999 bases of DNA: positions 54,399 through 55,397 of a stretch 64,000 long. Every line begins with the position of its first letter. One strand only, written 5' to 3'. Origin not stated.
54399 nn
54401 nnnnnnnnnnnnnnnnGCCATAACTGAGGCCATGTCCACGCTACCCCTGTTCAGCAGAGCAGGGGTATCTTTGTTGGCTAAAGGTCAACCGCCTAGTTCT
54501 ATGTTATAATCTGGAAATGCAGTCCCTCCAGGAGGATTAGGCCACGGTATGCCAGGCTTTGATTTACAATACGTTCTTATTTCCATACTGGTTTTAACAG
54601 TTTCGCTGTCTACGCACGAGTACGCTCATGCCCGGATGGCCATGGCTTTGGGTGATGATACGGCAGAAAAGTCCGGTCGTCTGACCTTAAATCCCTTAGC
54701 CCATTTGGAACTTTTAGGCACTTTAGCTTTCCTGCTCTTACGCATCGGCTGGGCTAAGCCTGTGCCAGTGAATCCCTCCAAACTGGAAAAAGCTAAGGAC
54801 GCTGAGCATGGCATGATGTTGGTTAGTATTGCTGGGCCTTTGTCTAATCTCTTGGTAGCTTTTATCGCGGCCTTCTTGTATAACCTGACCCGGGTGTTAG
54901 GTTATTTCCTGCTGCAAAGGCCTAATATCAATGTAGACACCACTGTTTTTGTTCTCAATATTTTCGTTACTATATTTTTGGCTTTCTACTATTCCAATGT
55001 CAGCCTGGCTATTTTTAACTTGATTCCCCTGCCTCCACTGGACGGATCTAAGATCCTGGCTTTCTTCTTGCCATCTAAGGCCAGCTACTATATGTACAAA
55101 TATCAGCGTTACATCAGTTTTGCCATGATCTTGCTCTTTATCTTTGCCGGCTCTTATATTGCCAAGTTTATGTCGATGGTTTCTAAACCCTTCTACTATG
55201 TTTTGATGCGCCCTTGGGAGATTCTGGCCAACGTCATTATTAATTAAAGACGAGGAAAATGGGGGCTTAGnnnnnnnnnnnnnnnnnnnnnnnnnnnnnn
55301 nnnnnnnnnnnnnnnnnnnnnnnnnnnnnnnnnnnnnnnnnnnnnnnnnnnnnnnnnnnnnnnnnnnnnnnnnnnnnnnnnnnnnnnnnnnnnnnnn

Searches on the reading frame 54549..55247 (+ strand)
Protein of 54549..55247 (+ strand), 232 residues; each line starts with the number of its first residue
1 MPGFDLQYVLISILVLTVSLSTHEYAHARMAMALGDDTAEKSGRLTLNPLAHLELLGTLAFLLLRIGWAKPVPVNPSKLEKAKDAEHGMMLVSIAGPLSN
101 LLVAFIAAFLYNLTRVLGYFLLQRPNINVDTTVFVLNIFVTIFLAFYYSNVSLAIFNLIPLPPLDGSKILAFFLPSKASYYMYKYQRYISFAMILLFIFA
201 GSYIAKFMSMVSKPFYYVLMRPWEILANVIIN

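Call 3: search_protein_families(library=pfam, proteins=[window:54549-55247:+], max_evalue=0.01)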
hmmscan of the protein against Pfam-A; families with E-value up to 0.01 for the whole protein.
window:54549-55247:+ (232 aa): 1 family
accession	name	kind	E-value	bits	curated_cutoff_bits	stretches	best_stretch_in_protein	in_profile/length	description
PF02163.28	Peptidase_M50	-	8.7e-14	51.8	27.2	1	13-195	3-216/221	Peptidase family M50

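Call 4: search_protein_families(library=ncbifam, proteins=[window:54549-55247:+], max_evalue=0.01)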
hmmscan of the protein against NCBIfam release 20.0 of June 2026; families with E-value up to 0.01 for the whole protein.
window:54549-55247:+ (232 aa): 1 family
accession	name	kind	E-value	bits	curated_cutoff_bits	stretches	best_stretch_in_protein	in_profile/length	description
TIGR00054.1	TIGR00054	equivalog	4.8e-05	22.4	147.55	0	148-174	354-380/421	RIP metalloprotease RseP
